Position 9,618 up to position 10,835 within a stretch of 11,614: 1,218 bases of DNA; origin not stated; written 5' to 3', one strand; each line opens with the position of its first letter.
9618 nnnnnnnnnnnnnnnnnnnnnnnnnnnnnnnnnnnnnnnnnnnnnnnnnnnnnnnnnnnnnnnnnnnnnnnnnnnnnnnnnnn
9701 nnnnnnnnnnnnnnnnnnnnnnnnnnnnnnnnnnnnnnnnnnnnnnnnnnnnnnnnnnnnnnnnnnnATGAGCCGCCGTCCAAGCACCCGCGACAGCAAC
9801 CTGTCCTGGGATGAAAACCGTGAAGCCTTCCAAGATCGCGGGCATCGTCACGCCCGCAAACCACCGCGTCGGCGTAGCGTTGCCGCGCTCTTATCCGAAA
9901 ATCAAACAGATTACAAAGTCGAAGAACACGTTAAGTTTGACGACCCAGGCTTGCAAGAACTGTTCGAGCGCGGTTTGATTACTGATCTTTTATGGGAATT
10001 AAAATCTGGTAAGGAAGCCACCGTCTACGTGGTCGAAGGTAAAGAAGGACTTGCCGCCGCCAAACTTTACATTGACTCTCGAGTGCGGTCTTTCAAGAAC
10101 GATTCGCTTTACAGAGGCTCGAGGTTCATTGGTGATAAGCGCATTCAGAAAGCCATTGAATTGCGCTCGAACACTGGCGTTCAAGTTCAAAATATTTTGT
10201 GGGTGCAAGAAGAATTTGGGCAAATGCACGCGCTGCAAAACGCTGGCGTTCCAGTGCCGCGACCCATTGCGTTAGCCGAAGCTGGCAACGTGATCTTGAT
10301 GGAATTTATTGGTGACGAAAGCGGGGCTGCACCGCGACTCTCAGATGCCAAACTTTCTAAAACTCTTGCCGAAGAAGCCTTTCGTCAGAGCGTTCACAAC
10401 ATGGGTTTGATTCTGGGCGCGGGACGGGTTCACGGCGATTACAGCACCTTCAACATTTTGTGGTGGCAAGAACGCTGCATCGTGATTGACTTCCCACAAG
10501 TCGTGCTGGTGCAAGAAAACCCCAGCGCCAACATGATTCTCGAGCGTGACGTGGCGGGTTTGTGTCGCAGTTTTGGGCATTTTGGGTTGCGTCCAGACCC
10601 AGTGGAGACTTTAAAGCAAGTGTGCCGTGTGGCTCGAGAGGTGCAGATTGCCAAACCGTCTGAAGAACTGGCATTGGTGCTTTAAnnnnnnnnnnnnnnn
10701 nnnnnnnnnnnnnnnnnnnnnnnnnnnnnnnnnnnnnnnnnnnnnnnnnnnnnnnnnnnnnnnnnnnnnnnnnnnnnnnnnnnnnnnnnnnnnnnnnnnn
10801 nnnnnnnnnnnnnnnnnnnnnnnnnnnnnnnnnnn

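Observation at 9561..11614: Ser/Thr-rich 43-aa ORF with a consensus SD immediately upstream of a RIO1-family kinase, methyltransferase and a GNAT-like start: candidate peptide-modification or kinase-substrate module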

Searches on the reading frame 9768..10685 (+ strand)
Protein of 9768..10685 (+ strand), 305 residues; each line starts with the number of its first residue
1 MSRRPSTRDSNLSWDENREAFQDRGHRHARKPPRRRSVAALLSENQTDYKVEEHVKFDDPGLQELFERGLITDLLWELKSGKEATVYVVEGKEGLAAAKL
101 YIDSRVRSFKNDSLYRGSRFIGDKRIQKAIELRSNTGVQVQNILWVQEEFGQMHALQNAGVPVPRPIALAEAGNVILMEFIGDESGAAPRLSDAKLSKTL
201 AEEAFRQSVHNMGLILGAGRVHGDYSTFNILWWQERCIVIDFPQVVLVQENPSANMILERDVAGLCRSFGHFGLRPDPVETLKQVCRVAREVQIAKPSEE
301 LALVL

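Call 9: search_protein_families(library=pfam, proteins=[window:9768-10685:+], max_evalue=0.01)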
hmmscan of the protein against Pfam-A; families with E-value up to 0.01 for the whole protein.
window:9768-10685:+ (305 aa): 3 families
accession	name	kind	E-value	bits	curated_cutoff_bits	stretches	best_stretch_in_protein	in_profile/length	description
PF01163.29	RIO1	-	1.3e-32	113.3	22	1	86-273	2-178/187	RIO domain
PF01636.29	APH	-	2.2e-05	24.8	23.2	0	147-199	38-95/239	Phosphotransferase enzyme family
PF06293.20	Kdo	-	0.00044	20.2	21.3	1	147-270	59-191/207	Lipopolysaccharide kinase (Kdo/WaaP) family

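Call 10: find_encoding_contigs(protein=window:9768-10685:+, flank=10000, max_places=6)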
Protein window:9768-10685:+ (305 aa): 2 contigs read that carry it; 2 places shown.
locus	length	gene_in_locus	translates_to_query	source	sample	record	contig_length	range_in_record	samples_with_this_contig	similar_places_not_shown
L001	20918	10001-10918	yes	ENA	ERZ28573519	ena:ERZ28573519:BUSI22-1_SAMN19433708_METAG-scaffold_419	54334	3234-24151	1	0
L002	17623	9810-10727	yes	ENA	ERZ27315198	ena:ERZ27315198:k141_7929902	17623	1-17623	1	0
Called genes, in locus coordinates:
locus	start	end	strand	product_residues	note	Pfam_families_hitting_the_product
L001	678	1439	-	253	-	-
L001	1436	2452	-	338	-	PF00579:tRNA-synt_1b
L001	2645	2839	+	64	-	-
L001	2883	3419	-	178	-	PF00578:AhpC-TSA, PF08534:Redoxin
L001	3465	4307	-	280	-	PF00376:MerR, PF13411:MerR_1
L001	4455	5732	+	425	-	PF13598:DUF4139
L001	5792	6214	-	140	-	PF08818:DUF1801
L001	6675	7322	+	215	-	-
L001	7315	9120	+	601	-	PF01145:Band_7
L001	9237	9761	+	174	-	PF05685:Uma2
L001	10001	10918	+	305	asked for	PF01636:APH (faint), PF01163:RIO1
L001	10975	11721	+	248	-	PF02353:CMAS, PF03848:TehB (weak), PF05175:MTS, PF13489:Methyltransf_23, PF13847:Methyltransf_31, PF08241:Methyltransf_11, PF08242:Methyltransf_12, PF13649:Methyltransf_25, +1 more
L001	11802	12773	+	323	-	PF00583:Acetyltransf_1 (weak), PF13302:Acetyltransf_3 (faint), PF13508:Acetyltransf_7 (weak)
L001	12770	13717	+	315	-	PF00583:Acetyltransf_1, PF13673:Acetyltransf_10 (faint), PF13508:Acetyltransf_7 (weak), PF00583:Acetyltransf_1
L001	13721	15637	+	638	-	PF00583:Acetyltransf_1, PF13302:Acetyltransf_3 (faint), PF13480:Acetyltransf_6 (faint), PF13508:Acetyltransf_7, PF00583:Acetyltransf_1, PF13420:Acetyltransf_4 (weak), PF13673:Acetyltransf_10, PF13508:Acetyltransf_7, +4 more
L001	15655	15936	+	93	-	PF02604:PhdYeFM_antitox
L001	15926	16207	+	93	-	PF06769:YoeB_toxin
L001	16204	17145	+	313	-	PF13302:Acetyltransf_3 (faint), PF13420:Acetyltransf_4 (faint), PF00583:Acetyltransf_1 (weak), PF13673:Acetyltransf_10 (faint), PF13508:Acetyltransf_7 (faint), PF00583:Acetyltransf_1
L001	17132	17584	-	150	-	PF05163:DinB, PF12867:DinB_2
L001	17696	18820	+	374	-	-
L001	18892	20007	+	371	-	PF03417:AAT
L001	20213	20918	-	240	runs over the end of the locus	PF06283:ThuA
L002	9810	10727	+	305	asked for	PF01636:APH (faint), PF01163:RIO1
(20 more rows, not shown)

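Call 11: find_homologous_proteins(query=window:9768-10685:+, max_evalue=1e-10)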
Query window:9768-10685:+ (305 aa): 1311 proteins with E <= 1e-10 among 4172 candidates; the best 120 are listed.
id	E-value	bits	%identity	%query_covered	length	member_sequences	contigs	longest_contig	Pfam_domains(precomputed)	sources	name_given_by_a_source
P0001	2.7e-191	652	96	100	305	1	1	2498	PF01163.29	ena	-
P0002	1.9e-188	643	93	100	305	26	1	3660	PF01163.29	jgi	jgi:RIO kinase 1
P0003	1.1e-187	640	94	100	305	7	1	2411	PF01163.29,PF01636.30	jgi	jgi:RIO kinase 1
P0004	5.0e-185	632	93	100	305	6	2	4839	PF01163.29,PF01636.30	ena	-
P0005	1.3e-184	630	92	100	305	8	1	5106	PF01163.29,PF01636.30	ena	-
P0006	5.4e-118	412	61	98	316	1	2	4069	PF01163.29,PF01636.30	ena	-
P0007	7.0e-116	405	64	94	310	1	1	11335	PF01163.29,PF01636.30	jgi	jgi:RIO kinase 1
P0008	1.2e-113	397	61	98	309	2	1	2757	PF01163.29,PF01636.30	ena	-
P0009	1.5e-113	397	65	94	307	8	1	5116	PF01163.29,PF01636.30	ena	-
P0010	1.4e-112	394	67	90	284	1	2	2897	PF01163.29,PF01636.30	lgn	-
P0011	9.0e-112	391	61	95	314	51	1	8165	PF01163.29,PF01636.30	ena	-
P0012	1.8e-111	390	63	93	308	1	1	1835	PF01163.29,PF01636.30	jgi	jgi:RIO kinase 1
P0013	3.0e-111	389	63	97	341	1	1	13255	PF01163.29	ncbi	-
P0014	5.6e-111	389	65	91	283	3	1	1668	PF01163.29,PF01636.30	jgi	jgi:RIO kinase 1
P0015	3.7e-110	386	63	90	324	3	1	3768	PF01163.29,PF01636.30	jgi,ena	-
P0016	6.7e-110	385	64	89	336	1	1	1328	PF01163.29,PF01636.30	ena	-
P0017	7.2e-110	385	62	94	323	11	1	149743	PF01163.29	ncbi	-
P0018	1.6e-109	384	62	91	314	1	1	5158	PF01163.29,PF01636.30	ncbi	-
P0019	1.6e-109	384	61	94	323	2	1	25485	PF01163.29,PF01636.30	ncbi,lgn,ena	-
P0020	2.4e-109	383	62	94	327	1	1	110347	PF01163.29,PF01636.30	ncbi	-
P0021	1.4e-108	381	61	92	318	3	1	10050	PF01163.29,PF01636.30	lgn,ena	-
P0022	7.7e-108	378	62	90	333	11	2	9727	PF01163.29,PF01636.30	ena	-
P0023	1.6e-104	367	62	89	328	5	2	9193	PF01163.29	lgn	-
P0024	2.2e-101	357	59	93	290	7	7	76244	PF01163.29,PF01636.30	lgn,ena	-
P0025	3.9e-101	356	60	95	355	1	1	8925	PF01163.29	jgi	jgi:RIO kinase 1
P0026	4.7e-101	356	59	89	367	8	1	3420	PF01163.29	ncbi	ncbi:MAG: SudD [Meiothermus sp.]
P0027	5.0e-101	356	59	91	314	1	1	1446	PF01163.29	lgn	-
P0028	5.9e-101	356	60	95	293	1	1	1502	PF01163.29,PF01636.30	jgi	jgi:RIO kinase 1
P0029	1.7e-100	354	60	90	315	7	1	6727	PF01163.29,PF01636.30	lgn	-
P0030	2.0e-100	354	58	95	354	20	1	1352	PF01163.29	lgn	-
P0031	2.8e-100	353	60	95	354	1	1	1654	PF01163.29,PF01636.30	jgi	jgi:RIO kinase 1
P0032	3.6e-99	350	59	92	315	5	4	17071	PF01163.29,PF01636.30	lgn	-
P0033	6.4e-99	349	57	97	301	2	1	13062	PF01163.29,PF01636.30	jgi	jgi:RIO kinase 1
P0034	7.1e-99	349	53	99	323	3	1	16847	PF01163.29,PF01636.30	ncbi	-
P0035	1.5e-98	348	53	93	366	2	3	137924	PF01163.29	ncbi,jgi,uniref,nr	ncbi:RIO1 family regulatory kinase/ATPase [uncultured Meiothermus sp.]|jgi:RIO kinase 1|uniref:RIO1 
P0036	2.2e-98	347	58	92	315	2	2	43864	PF01163.29,PF01636.30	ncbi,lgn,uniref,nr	ncbi:RIO1 family regulatory kinase/ATPase [Calidithermus roseus]|uniref:non-specific serine/threonin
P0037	2.3e-98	347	55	92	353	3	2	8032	PF01163.29,PF01636.30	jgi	jgi:RIO kinase 1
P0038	2.4e-98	347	59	90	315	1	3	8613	PF01163.29,PF01636.30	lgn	-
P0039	7.9e-98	345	56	94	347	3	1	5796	PF01163.29,PF01636.30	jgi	jgi:RIO kinase 1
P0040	9.9e-98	345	58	90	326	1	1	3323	PF01163.29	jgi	jgi:RIO kinase 1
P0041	1.0e-97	345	57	96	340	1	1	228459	PF06293.21,PF01163.29,PF01636.30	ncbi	-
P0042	1.3e-97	345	58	94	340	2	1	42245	PF06293.21,PF01163.29,PF01636.30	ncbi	-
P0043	1.9e-97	344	58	97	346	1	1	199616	PF01163.29,PF01636.30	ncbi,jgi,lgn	jgi:RIO kinase 1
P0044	2.2e-97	344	56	95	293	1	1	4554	PF06293.21,PF01163.29,PF01636.30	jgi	jgi:RIO kinase 1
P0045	2.6e-97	344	60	90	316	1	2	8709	PF01163.29,PF01636.30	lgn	-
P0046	2.7e-97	344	58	97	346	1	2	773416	PF01163.29,PF01636.30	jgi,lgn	jgi:RIO kinase 1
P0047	5.3e-97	343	51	91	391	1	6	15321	PF01163.29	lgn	-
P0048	5.4e-97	343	57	90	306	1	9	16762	PF01163.29,PF01636.30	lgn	-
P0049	7.3e-97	342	55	90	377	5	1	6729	PF01163.29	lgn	-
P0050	7.9e-97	342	58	90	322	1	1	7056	PF01163.29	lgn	-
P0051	1.0e-96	342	57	95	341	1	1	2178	PF01163.29,PF01636.30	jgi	jgi:RIO kinase 1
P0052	5.4e-96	339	58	94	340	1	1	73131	PF06293.21,PF01163.29,PF01636.30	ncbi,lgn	-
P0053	6.9e-96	339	58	94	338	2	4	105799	PF06293.21,PF01163.29,PF01636.30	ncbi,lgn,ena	-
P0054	1.1e-95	338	58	93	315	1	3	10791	PF01163.29,PF01636.30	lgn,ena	-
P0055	1.4e-95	338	55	90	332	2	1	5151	PF01163.29,PF01636.30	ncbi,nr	ncbi:MAG: hypothetical protein N2318_06085 [Meiothermus sp.]|nr:hypothetical protein [Meiothermus sp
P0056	1.7e-95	338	58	91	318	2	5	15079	PF01163.29,PF01636.30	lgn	-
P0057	2.0e-95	337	57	91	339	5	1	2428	PF01163.29,PF01636.30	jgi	jgi:RIO kinase 1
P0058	3.1e-95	337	55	95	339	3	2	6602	PF06293.21,PF01163.29,PF01636.30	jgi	jgi:RIO kinase 1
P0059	3.3e-95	337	55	94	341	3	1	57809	PF01163.29,PF01636.30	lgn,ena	-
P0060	3.4e-95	337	57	94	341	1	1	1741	PF06293.21,PF01163.29,PF01636.30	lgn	-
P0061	4.4e-95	336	56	94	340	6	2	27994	PF06293.21,PF01163.29,PF01636.30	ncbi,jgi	ncbi:MAG: hypothetical protein RLZZ156_1062 [Deinococcota bacterium]|jgi:RIO kinase 1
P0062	9.1e-95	335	55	95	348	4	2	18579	PF01163.29,PF01636.30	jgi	jgi:RIO kinase 1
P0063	9.2e-95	335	57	90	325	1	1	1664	PF01163.29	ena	-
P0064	1.2e-94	335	56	95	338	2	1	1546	PF06293.21,PF01163.29,PF01636.30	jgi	jgi:RIO kinase 1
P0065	1.3e-94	335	55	94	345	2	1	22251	PF01163.29,PF01636.30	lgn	-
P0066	1.7e-94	334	55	90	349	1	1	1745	PF01163.29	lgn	-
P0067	2.2e-94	334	56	91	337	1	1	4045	PF01163.29,PF01636.30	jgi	jgi:RIO kinase 1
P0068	2.3e-94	334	55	90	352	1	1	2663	PF01163.29,PF01636.30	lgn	-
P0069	2.8e-94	334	57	90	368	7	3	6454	PF01163.29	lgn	-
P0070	3.0e-94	334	55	95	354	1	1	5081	PF06293.21,PF01163.29,PF01636.30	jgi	jgi:RIO kinase 1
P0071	5.3e-94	333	56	94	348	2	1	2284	PF01163.29,PF01636.30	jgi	jgi:RIO kinase 1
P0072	6.0e-94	333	55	95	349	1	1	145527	PF01163.29,PF01636.30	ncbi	-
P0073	7.1e-94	332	55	92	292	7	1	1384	PF01163.29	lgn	-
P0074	2.9e-93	330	55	95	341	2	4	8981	PF01163.29,PF01636.30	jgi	jgi:RIO kinase 1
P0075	4.8e-93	330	56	90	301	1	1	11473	PF01163.29,PF01636.30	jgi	jgi:RIO kinase 1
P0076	9.4e-93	329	56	94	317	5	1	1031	PF01163.29,PF01636.30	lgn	-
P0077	1.0e-92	329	56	90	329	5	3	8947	PF01163.29,PF01636.30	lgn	-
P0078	1.5e-92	328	54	95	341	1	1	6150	PF06293.21,PF01163.29,PF01636.30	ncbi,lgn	-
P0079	1.7e-92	328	55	90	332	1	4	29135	PF01163.29,PF01636.30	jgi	-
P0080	1.7e-92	328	51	94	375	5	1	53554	PF01163.29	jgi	-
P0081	3.8e-92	327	53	90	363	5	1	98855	PF01163.29,PF01636.30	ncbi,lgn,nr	ncbi:RIO1 family protein [Meiothermus hypogaeus]|nr:RIO1 family protein [Meiothermus hypogaeus]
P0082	4.4e-92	327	60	84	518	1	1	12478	PF19371.5,PF01163.29,PF01636.30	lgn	-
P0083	7.3e-91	323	54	94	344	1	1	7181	PF01163.29,PF01636.30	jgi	jgi:RIO kinase 1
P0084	1.5e-89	318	55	90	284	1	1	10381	PF06293.21,PF01163.29,PF01636.30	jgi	jgi:RIO kinase 1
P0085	8.7e-89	316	55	91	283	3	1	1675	PF01163.29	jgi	jgi:RIO kinase 1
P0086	4.8e-88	313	55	92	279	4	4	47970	PF01163.29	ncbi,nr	ncbi:serine protein kinase RIO [soil metagenome]|nr:serine protein kinase RIO [Deinococcota bacteriu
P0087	7.5e-86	306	53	90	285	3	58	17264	PF01163.29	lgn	-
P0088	3.0e-85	304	54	88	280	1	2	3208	PF01163.29,PF01636.30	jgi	jgi:RIO kinase 1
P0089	1.2e-83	299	56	91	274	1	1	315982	PF01163.29,PF01636.30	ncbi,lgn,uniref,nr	ncbi:RIO kinase 1 [Deinobacterium chartae]|uniref:non-specific serine/threonine protein kinase n=1 T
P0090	1.9e-82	295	54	88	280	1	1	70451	PF01163.29,PF01636.30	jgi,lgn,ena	-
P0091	4.8e-82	294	54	92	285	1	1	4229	PF01163.29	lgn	-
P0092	4.9e-82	294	54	92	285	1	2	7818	PF01163.29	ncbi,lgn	-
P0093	1.0e-81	292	54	93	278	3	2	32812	PF01163.29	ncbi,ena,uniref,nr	ncbi:MAG: hypothetical protein AVDCRST_MAG86-1863 [uncultured Truepera sp.]|uniref:non-specific seri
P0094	3.2e-81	291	52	90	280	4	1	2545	PF01163.29,PF01636.30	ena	-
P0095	4.5e-81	290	53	78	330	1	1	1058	PF01163.29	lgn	-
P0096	7.4e-81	290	55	90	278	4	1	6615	PF01163.29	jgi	jgi:RIO kinase 1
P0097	8.7e-81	289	54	90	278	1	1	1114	PF01163.29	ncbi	-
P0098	1.9e-80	288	55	88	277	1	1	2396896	PF01163.29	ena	-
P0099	2.0e-80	288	50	86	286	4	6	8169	PF01163.29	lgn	-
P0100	2.3e-80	288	48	94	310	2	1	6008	PF01163.29,PF01636.30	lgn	-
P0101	4.1e-80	287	54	90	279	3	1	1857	PF01163.29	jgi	-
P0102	4.4e-80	287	54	90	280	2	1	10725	PF01163.29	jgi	jgi:RIO kinase 1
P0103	1.7e-79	285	50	91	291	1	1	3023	PF01163.29,PF01636.30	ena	-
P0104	2.1e-79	285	55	89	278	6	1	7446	PF01163.29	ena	-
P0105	5.2e-79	284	52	89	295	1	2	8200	PF01163.29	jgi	-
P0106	2.3e-78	281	51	90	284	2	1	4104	PF01163.29,PF01636.30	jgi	jgi:RIO kinase 1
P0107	2.3e-78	281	53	91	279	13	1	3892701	PF01163.29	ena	-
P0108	2.7e-78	281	53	85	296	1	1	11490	PF01163.29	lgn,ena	-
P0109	3.0e-78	281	56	79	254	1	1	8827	PF01163.29,PF01636.30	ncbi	-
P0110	3.3e-78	281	54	89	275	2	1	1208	PF01163.29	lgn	-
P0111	4.3e-78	281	52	84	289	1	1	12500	PF01163.29,PF01636.30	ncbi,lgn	-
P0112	1.3e-77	279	52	85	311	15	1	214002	PF01163.29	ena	-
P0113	2.1e-77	278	51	86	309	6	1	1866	PF01163.29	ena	-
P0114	2.3e-77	278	54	90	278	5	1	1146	PF01163.29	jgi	jgi:RIO kinase 1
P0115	2.3e-77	278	54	92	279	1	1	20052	PF01163.29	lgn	-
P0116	2.7e-77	278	55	87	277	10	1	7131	PF01163.29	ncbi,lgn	-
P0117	3.0e-77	278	53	90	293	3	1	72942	PF01163.29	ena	-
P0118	3.5e-77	278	52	90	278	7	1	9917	PF01163.29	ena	-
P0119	5.0e-77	277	49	87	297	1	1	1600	PF01163.29,PF01636.30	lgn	-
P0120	1.2e-76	276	51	89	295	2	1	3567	PF01163.29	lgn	-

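Call 12: find_related_loci(query=window:9768-10685:+, collection=metagenome_contigs, flank=4000)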
Query window:9768-10685:+ (305 aa) in metagenome_contigs; peptide patterns used: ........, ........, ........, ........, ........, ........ (x = any residue, [..] = any of these).
151 stretches matched a pattern; 83 encode a relative of the query (tblastn E <= 1e-3); the best 80 are kept; 80 distinct loci.
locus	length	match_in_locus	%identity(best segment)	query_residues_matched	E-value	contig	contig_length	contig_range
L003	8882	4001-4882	58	10-305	2e-104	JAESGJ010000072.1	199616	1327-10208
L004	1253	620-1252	64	19-225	9e-89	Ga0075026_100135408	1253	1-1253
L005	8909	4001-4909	53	19-290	2e-99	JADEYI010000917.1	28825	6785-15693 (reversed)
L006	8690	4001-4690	49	55-285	1e-76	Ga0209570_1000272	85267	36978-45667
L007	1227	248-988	51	36-285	4e-82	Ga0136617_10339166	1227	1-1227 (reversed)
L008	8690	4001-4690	49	55-285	3e-76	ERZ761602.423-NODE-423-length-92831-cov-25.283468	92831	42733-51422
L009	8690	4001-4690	49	55-285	3e-76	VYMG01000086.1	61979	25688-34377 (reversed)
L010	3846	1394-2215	46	5-285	2e-75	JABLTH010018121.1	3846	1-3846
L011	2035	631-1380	50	36-288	2e-77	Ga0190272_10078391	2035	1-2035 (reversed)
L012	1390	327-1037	51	56-293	1e-77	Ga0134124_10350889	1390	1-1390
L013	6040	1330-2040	40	49-279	1e-50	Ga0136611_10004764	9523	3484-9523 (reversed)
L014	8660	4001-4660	42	60-275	2e-47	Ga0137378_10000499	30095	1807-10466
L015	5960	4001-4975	33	4-287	3e-47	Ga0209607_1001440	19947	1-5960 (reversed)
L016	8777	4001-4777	36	18-278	8e-46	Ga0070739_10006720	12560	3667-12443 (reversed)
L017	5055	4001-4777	36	18-278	8e-46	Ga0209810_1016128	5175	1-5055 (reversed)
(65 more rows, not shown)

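Call 13: find_related_loci(query=window:9768-10685:+, collection=genome_contigs, flank=4000)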
Query window:9768-10685:+ (305 aa) in genome_contigs; peptide patterns used: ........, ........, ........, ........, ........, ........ (x = any residue, [..] = any of these).
167 stretches matched a pattern; 145 encode a relative of the query (tblastn E <= 1e-3); the best 80 are kept; 80 distinct loci.
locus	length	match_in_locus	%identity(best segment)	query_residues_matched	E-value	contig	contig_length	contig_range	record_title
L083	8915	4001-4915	96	1-305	0e+0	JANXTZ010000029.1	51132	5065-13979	MAG: Deinococcales bacterium isolate 339R_metabat_219 339R_k141_591483, whole genome shotgun sequence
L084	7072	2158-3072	95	1-305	0e+0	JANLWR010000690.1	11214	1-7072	MAG: Deinococcales bacterium isolate OTE_20_metabat_284 OTE_20_k141_4248363, whole genome shotgun sequence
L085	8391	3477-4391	94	1-305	0e+0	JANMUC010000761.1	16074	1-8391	MAG: Deinococcales bacterium isolate SOY_29_concoct_239_sub SOY_29_k141_2171749, whole genome shotgun sequence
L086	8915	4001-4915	93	1-305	0e+0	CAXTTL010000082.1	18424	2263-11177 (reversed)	MAG TPA_asm: uncultured Deinococcales bacterium isolate public_SRR11456923_metawrap_bin.2 genome assembly, contig: publi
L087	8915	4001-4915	91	1-305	0e+0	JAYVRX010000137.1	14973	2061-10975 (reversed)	MAG: Deinococcales bacterium isolate GL73_DN_metabinner_10 GL73_DN_metabinner_10_136, whole genome shotgun sequence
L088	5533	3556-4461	53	5-305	3e-107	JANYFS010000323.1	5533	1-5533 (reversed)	MAG: Deinococcales bacterium isolate 339R_metabinner_76 339R_k141_823899, whole genome shotgun sequence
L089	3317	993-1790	59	19-289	4e-108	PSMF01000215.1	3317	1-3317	MAG: Meiothermus sp. isolate ERB_30_1 NODE_4311_length_3317_cov_8.771919, whole genome shotgun sequence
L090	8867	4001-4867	57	13-305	7e-105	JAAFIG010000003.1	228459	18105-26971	MAG: Deinococcales bacterium isolate bin18.concoct.ball.099 WN_Deinococcales_1_scaffold_3, whole genome shotgun sequence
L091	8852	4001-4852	58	19-305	8e-104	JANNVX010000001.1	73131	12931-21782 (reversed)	MAG: Deinococcales bacterium isolate VAR_34_metabat_433 VAR_34_k141_1351993, whole genome shotgun sequence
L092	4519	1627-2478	57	19-305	2e-104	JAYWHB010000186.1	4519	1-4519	MAG: Deinococcales bacterium isolate GLR68_GL53_UP_2_concoct_156 GLR68_GL53_UP_2_concoct_156_185, whole genome shotgun s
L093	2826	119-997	54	16-291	7e-105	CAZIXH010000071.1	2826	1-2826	MAG TPA_asm: uncultured bacterium isolate binchicken_co23_221 genome assembly, contig: k141_1219135, whole genome shotgu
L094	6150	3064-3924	54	16-305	1e-99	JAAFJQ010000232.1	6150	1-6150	MAG: Deinococcales bacterium isolate bin20.maxbin.b16b17b19.023 WN_Deinococcales_2_scaffold_232, whole genome shotgun se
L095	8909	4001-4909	53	19-290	4e-99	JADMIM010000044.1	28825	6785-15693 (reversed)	MAG: Thermaceae bacterium isolate MAG015 NODE_917_length_28825_cov_8.292735, whole genome shotgun sequence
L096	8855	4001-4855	52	4-293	3e-87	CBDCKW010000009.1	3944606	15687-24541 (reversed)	MAG: Truepera sp. isolate d29c2d1a-40d0-4f4a-a265-74dafcd76d26 genome assembly, contig: chromosome_2, whole genome shotg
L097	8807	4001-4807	49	14-278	3e-84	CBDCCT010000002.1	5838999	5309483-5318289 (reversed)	MAG: Trueperaceae bacterium isolate c2c2e3e6-f29b-4b81-aa4a-bcf5d649deb7 genome assembly, contig: contig_2, whole genome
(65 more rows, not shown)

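Call 14: find_encoding_contigs(protein=P0001, flank=5000, max_places=3)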
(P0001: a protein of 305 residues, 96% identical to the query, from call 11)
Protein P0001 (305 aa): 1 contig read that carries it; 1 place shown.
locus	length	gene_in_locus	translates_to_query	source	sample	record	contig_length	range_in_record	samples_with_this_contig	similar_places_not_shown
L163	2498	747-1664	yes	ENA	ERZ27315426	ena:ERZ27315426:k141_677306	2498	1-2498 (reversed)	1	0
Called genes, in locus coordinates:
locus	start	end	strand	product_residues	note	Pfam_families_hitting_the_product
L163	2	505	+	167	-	?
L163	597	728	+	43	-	-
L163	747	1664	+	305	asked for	PF01163:RIO1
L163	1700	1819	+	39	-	-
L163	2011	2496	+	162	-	?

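Call 15: find_encoding_contigs(protein=P0002, flank=5000, max_places=3)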
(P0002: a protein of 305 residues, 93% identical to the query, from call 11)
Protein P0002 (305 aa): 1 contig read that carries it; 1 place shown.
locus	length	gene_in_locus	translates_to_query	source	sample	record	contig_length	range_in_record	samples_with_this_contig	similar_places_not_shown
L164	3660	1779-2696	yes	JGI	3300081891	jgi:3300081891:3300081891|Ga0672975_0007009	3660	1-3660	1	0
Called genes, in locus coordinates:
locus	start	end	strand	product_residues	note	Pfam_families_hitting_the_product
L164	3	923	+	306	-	?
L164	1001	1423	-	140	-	PF08818:DUF1801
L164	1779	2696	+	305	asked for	PF01163:RIO1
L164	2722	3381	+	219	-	PF01209:Ubie_methyltran (weak), PF02353:CMAS (weak), PF13489:Methyltransf_23, PF13847:Methyltransf_31, PF08241:Methyltransf_11, PF08242:Methyltransf_12, PF13649:Methyltransf_25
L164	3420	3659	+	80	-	?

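Call 16: find_encoding_contigs(protein=P0004, flank=5000, max_places=3)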
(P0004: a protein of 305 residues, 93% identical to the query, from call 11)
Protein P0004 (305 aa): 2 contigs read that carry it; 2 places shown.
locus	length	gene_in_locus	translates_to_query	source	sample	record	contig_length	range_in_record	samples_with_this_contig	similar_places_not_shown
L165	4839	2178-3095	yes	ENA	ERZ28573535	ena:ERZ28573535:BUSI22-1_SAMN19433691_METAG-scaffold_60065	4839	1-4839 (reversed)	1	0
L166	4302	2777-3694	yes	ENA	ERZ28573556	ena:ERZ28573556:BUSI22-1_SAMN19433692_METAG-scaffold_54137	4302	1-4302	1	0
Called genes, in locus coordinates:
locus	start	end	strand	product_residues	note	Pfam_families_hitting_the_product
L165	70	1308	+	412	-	-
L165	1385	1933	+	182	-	PF05685:Uma2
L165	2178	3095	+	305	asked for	PF01636:APH (faint), PF01163:RIO1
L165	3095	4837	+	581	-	?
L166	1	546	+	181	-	?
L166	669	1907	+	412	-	-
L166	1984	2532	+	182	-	PF05685:Uma2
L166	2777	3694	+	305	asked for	PF01636:APH (faint), PF01163:RIO1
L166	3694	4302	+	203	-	?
